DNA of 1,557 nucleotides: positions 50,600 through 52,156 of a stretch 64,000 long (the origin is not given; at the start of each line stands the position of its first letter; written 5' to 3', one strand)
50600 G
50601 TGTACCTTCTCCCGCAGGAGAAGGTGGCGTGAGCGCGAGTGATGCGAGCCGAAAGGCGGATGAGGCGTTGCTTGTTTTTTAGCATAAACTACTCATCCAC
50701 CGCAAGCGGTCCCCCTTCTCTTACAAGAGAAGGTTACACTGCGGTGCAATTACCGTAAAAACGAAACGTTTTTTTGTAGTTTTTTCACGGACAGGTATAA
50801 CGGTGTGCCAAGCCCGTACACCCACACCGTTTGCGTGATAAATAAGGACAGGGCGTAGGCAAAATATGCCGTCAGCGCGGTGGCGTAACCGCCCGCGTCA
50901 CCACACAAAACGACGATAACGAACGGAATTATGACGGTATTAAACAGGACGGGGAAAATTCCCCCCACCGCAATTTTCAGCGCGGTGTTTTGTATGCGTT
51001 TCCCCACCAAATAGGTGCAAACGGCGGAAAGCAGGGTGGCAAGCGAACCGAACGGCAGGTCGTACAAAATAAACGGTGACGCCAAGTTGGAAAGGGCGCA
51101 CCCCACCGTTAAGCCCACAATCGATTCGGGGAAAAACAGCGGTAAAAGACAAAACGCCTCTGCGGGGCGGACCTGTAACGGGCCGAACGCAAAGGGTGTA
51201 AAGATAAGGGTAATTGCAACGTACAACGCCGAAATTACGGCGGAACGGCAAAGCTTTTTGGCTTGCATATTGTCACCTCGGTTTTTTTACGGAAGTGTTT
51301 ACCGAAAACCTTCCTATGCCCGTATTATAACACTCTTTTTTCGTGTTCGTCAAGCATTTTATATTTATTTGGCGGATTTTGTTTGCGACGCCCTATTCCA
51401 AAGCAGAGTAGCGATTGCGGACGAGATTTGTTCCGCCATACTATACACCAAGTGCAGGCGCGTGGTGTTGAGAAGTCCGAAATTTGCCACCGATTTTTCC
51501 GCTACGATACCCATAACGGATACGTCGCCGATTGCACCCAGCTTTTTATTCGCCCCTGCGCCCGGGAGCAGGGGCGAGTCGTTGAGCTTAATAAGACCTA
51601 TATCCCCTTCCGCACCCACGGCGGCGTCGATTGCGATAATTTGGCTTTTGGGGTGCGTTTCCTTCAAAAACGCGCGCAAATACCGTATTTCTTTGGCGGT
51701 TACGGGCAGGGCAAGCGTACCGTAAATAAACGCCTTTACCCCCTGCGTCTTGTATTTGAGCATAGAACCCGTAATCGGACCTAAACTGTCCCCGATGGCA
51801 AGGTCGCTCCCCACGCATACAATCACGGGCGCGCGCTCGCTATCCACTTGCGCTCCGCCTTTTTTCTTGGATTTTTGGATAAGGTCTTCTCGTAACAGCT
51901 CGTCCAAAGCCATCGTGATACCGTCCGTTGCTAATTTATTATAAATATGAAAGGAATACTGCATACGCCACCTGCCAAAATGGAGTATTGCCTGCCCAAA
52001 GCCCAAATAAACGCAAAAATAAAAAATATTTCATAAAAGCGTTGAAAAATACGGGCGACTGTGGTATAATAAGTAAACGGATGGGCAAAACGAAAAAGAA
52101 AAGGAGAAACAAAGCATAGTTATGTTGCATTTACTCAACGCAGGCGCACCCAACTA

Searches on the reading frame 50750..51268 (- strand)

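Call 9: search_protein_families(library=pfam, proteins=[window:50750-51268:-])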
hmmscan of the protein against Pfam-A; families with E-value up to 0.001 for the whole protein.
window:50750-51268:- (172 aa): 1 family
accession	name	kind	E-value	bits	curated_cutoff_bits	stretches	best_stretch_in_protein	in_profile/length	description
PF06177.16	QueT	-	3.3e-36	125.1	33.7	1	6-163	1-141/141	QueT transporter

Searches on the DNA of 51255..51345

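Call 67: search_rna_families(source=window, start=51255, end=51345, threshold=evalue, max_evalue=1, show_alignments=1)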
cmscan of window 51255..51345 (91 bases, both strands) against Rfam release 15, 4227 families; matches with E-value up to 1: 0.
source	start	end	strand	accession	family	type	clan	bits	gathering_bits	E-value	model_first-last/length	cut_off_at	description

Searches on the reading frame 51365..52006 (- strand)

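Call 9: search_protein_families(library=pfam, proteins=[window:51365-52006:-])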
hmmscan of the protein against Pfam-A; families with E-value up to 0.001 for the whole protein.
window:51365-52006:- (213 aa): 1 family
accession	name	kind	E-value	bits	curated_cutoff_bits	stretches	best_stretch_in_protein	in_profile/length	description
PF06866.16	DUF1256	-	3.9e-39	134.2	27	1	57-196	25-163/164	Protein of unknown function (DUF1256)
